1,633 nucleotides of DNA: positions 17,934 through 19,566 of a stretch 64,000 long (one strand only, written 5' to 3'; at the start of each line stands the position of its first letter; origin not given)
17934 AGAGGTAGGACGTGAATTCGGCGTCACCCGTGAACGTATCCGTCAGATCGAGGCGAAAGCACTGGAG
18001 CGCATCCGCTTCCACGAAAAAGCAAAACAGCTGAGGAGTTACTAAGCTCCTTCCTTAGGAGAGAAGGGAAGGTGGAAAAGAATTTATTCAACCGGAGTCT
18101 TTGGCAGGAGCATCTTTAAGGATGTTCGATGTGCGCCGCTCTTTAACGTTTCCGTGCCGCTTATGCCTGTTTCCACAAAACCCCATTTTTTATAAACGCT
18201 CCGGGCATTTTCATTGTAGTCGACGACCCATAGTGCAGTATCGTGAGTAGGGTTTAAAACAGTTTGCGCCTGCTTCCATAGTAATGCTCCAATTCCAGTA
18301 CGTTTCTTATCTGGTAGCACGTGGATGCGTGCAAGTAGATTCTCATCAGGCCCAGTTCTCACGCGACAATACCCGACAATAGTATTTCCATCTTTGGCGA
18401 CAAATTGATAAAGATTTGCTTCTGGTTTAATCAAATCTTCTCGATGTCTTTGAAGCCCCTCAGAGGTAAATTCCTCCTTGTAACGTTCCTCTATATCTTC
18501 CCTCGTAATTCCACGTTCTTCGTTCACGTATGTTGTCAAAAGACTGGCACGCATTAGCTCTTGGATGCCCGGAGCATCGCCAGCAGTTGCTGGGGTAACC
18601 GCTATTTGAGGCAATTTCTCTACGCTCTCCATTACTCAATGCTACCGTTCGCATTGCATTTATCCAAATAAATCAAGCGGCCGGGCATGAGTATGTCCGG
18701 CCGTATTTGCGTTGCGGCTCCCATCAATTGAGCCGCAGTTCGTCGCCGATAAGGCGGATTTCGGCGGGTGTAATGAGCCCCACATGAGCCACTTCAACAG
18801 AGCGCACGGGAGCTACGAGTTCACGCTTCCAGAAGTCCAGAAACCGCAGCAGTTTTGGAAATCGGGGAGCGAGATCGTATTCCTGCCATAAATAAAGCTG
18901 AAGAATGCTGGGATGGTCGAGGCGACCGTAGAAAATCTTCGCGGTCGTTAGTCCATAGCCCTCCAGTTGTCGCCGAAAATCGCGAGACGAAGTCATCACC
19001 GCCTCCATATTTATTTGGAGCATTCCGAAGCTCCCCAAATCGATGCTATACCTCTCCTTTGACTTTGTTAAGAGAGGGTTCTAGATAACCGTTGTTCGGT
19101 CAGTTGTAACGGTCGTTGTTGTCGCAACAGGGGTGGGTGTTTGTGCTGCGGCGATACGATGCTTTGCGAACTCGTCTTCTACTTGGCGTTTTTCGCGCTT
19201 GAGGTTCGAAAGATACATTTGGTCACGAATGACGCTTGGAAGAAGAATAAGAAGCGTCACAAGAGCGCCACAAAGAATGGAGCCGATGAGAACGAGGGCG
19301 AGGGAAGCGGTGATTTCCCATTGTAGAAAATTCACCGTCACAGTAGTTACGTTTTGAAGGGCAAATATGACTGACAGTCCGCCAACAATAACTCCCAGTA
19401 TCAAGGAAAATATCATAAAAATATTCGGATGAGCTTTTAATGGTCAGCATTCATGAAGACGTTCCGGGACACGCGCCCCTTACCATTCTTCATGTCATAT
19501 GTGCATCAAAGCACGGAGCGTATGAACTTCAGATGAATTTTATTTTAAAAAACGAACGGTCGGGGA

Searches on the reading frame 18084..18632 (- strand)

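Call 10: search_protein_families(library=pfam, proteins=[window:18084-18632:-], max_evalue=0.1)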
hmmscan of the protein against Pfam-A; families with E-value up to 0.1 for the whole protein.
window:18084-18632:- (182 aa): 4 families
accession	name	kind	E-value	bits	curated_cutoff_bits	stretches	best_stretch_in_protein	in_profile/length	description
PF13673.13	Acetyltransf_10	-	1.6e-12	47.9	23.6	1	53-174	11-126/128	Acetyltransferase (GNAT) domain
PF00583.31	Acetyltransf_1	-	8.6e-12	45.8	20.7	1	46-152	7-116/116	Acetyltransferase (GNAT) family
PF13508.13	Acetyltransf_7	-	1.8e-10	41.5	27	1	77-154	6-84/84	Acetyltransferase (GNAT) domain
PF08445.16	FR47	-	4.1e-06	27.1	22.1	1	98-154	22-79/86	FR47-like protein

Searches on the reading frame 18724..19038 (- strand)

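Call 10: search_protein_families(library=pfam, proteins=[window:18724-19038:-], max_evalue=0.1)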
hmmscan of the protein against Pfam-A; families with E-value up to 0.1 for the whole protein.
window:18724-19038:- (104 aa): 1 family
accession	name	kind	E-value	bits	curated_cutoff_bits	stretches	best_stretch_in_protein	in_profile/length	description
PF06233.17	Usg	-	8e-33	112.9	27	1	24-102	1-79/80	Usg-like family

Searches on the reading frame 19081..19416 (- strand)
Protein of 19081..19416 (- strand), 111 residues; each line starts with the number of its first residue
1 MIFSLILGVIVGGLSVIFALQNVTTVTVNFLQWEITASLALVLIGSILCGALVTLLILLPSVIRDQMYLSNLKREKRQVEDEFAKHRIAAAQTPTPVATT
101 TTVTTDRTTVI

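Call 10: search_protein_families(library=pfam, proteins=[window:19081-19416:-], max_evalue=0.1)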
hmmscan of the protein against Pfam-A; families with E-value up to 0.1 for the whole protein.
window:19081-19416:- (111 aa): 2 families
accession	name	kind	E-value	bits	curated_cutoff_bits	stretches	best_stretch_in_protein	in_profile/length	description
PF06305.16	LapA_dom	-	1.6e-15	57.2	28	1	21-82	1-62/64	Lipopolysaccharide assembly protein A domain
PF11457.13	DUF3021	-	0.032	14.9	24.7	1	1-57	41-99/130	Protein of unknown function (DUF3021)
